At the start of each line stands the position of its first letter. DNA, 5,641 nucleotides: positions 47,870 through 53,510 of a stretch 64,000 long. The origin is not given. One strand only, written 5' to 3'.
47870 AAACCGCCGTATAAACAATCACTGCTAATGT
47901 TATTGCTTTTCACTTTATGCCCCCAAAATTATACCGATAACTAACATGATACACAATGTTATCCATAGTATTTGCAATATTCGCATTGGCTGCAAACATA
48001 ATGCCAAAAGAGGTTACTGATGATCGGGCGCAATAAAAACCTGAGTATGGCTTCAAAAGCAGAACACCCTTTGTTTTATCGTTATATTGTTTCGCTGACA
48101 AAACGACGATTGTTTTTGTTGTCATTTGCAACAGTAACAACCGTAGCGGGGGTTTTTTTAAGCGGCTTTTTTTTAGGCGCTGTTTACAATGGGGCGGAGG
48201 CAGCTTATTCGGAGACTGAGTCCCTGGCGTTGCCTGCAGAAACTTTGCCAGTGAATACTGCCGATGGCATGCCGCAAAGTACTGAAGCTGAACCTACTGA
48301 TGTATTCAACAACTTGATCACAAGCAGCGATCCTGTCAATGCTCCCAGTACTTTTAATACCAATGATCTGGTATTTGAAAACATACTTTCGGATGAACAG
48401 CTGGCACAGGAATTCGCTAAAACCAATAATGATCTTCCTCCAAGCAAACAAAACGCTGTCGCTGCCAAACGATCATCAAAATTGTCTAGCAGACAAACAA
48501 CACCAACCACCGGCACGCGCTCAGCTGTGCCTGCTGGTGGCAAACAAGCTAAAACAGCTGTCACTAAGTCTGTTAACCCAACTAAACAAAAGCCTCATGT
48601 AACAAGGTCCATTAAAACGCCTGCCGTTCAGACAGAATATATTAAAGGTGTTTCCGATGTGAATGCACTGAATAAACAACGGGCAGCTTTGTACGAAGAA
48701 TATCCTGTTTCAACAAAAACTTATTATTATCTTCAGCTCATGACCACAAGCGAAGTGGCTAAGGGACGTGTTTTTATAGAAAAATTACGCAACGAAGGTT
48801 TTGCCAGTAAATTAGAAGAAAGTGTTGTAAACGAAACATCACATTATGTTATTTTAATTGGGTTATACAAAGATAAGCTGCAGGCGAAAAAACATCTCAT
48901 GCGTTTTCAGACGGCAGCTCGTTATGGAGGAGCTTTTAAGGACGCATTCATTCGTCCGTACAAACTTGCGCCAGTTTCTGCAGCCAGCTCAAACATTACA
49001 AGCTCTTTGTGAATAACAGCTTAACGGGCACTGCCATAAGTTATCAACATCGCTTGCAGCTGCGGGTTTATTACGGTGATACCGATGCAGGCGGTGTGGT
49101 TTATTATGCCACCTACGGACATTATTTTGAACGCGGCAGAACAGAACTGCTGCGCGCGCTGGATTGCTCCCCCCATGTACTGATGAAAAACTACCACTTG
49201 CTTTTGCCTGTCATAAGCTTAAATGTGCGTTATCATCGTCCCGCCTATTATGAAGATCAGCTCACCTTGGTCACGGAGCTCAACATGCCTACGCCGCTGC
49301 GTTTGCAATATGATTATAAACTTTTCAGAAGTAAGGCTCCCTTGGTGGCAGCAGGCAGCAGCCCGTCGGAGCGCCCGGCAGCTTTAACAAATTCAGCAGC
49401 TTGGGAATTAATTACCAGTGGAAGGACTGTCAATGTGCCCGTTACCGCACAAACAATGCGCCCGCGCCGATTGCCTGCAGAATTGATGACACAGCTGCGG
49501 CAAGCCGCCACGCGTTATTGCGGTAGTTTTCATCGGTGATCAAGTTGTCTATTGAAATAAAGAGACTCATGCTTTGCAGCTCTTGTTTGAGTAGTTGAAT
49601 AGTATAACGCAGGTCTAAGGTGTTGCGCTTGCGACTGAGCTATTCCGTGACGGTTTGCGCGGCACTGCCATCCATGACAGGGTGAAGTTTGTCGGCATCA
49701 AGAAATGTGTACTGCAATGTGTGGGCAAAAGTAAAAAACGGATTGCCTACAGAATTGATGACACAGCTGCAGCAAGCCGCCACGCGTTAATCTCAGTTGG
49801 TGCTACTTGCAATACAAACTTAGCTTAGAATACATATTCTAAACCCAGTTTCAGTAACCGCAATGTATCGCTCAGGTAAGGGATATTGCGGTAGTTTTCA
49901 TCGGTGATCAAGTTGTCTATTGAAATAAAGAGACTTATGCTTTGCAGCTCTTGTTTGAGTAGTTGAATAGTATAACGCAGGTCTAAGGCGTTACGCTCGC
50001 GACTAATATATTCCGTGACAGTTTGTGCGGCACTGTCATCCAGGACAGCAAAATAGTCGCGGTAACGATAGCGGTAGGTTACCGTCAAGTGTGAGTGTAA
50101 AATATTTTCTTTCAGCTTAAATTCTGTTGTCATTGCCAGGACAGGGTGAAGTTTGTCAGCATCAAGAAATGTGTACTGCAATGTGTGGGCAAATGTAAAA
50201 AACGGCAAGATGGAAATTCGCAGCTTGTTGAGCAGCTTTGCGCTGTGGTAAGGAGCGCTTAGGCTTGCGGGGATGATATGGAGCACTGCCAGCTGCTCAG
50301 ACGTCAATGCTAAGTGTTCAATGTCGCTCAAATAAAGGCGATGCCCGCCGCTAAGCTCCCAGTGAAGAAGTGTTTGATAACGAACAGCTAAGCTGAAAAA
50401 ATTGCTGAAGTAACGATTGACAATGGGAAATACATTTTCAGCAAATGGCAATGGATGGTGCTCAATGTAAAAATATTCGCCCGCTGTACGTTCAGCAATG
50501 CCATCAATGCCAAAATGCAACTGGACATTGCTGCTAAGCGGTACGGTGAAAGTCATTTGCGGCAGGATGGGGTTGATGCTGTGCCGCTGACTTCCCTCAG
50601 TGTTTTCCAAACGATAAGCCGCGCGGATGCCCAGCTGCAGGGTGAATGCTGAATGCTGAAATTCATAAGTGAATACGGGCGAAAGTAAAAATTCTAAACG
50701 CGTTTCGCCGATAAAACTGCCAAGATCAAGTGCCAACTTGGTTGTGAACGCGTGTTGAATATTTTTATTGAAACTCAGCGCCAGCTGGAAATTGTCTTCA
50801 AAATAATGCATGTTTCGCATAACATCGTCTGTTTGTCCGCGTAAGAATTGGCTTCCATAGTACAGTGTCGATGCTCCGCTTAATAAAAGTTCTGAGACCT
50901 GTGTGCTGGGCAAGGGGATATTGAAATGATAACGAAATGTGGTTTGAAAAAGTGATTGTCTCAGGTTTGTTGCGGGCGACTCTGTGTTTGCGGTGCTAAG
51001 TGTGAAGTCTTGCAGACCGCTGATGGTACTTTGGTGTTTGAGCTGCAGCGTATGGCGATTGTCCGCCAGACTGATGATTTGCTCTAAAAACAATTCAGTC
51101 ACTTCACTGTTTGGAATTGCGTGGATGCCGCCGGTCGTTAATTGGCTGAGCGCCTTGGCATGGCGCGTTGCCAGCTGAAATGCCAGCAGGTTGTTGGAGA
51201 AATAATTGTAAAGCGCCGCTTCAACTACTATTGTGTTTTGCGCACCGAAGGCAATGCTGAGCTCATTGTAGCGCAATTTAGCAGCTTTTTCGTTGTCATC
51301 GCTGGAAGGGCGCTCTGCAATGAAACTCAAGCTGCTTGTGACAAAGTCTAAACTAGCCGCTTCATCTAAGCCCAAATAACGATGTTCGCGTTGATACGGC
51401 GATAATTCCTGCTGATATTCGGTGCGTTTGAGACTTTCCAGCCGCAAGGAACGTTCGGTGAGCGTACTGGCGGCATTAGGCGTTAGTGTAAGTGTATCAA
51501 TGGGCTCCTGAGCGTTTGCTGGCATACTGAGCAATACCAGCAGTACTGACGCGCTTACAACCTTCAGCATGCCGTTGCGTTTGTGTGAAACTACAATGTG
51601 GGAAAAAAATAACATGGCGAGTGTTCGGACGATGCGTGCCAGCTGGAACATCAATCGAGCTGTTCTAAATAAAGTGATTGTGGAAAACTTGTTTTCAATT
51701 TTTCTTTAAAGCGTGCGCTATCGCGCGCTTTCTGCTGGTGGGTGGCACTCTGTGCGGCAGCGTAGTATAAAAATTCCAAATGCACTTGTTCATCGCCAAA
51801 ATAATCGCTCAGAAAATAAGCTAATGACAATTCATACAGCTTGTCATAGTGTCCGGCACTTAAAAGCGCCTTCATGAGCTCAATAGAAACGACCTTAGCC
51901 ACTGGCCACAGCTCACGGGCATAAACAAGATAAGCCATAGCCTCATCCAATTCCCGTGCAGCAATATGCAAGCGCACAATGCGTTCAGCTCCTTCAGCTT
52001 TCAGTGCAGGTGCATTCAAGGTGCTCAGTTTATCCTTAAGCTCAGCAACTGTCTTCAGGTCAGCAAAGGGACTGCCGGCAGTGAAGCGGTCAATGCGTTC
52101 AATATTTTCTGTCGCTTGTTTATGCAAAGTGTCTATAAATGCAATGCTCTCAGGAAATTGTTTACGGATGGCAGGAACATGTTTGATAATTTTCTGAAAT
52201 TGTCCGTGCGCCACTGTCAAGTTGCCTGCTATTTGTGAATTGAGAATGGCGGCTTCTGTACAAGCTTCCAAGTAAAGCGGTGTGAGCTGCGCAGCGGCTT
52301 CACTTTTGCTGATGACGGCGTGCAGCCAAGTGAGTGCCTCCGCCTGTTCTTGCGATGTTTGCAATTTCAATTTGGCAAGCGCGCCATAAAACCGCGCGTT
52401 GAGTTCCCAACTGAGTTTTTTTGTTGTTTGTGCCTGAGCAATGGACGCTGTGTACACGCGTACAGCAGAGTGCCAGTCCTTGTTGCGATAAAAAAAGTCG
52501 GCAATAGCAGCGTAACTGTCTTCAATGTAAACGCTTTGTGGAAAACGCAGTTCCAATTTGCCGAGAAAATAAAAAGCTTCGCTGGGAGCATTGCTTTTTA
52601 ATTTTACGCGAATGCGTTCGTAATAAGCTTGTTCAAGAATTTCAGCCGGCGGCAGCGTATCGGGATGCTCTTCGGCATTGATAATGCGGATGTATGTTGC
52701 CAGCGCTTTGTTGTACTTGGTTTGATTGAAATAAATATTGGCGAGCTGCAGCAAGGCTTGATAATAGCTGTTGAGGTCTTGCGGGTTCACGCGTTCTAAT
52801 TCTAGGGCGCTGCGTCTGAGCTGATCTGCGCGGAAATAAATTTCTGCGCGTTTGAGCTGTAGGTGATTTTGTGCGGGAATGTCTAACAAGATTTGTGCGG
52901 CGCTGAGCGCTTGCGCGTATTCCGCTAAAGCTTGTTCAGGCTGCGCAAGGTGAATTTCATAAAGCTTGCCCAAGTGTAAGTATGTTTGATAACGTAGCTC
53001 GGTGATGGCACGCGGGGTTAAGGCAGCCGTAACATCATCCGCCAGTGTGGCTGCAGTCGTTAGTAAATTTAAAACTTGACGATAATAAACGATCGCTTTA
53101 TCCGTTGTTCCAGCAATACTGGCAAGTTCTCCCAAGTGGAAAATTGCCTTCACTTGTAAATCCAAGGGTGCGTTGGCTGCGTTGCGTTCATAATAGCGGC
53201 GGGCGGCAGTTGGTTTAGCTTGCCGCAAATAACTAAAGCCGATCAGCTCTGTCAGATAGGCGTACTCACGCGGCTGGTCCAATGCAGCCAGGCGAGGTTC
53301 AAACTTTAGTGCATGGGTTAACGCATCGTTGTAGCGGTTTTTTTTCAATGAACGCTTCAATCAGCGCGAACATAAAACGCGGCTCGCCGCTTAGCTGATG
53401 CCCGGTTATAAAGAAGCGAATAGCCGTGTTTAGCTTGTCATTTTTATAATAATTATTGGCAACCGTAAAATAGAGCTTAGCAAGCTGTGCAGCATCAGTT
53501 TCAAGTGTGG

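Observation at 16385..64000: Recurrent pattern: five recent tandem segmental duplications in 64 kb, four of them straddling convergent gene ends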

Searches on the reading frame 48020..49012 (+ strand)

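Call 48: search_protein_families(library=pfam, proteins=[window:48020-49012:+], max_evalue=0.0001)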
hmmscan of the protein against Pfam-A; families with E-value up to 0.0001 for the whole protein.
window:48020-49012:+ (330 aa): 1 family
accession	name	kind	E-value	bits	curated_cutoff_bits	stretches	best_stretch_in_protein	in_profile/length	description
PF05036.18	SPOR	-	2.4e-06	28.2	21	1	233-305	2-72/76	SPOR domain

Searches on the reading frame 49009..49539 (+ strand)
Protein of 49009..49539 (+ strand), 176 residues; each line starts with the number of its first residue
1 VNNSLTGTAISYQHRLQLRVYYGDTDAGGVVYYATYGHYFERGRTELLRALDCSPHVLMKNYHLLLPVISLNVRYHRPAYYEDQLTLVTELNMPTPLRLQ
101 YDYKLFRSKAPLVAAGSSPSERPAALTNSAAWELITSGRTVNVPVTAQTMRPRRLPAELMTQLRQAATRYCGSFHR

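Call 7: search_protein_families(library=ncbifam, proteins=[window:49009-49539:+])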
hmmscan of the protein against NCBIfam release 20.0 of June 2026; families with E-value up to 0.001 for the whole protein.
window:49009-49539:+ (176 aa): 4 families
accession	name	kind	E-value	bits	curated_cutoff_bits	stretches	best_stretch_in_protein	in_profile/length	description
TIGR02799.1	thio_ybgC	equivalog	5.8e-27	94.5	141.35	1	14-115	1-102/126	tol-pal system-associated acyl-CoA thioesterase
TIGR00051.1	TIGR00051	subfamily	3.5e-20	72.5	68.7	1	18-114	2-97/117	YbgC/FadM family acyl-CoA thioesterase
NF008065.0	PRK10800.1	equivalog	1.2e-18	67.6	185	1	14-99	6-90/134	tol-pal system-associated acyl-CoA thioesterase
NF047424.1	MenI_Staph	exception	7.2e-16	58.4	225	1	18-118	8-107/148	1,4-dihydroxy-2-naphthoyl-CoA hydrolase MenI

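Call 48: search_protein_families(library=pfam, proteins=[window:49009-49539:+], max_evalue=0.0001)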
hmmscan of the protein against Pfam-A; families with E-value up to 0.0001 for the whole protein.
window:49009-49539:+ (176 aa): 2 families
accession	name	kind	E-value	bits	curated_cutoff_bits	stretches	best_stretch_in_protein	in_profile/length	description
PF13279.12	4HBT_2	-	2.5e-08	34.8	25.5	1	23-108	4-88/122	Thioesterase-like superfamily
PF03061.28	4HBT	-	9.8e-08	32.6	20.6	1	28-94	1-59/79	Thioesterase superfamily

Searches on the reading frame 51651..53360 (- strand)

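Call 49: search_protein_families(library=pfam, proteins=[window:51651-53360:-], max_evalue=0.0001)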
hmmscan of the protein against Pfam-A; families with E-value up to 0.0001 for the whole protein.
window:51651-53360:- (569 aa): 3 families
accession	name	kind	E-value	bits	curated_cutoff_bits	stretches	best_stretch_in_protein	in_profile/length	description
PF13181.12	TPR_8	-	2.3e-06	27.8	25.7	0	200-229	1-30/34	Tetratricopeptide repeat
PF13424.12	TPR_12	-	1.4e-05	25.6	30.1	0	39-100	8-75/77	Tetratricopeptide repeat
PF13176.12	TPR_7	-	1.9e-05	24.8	27.9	0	202-231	1-30/36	Tetratricopeptide repeat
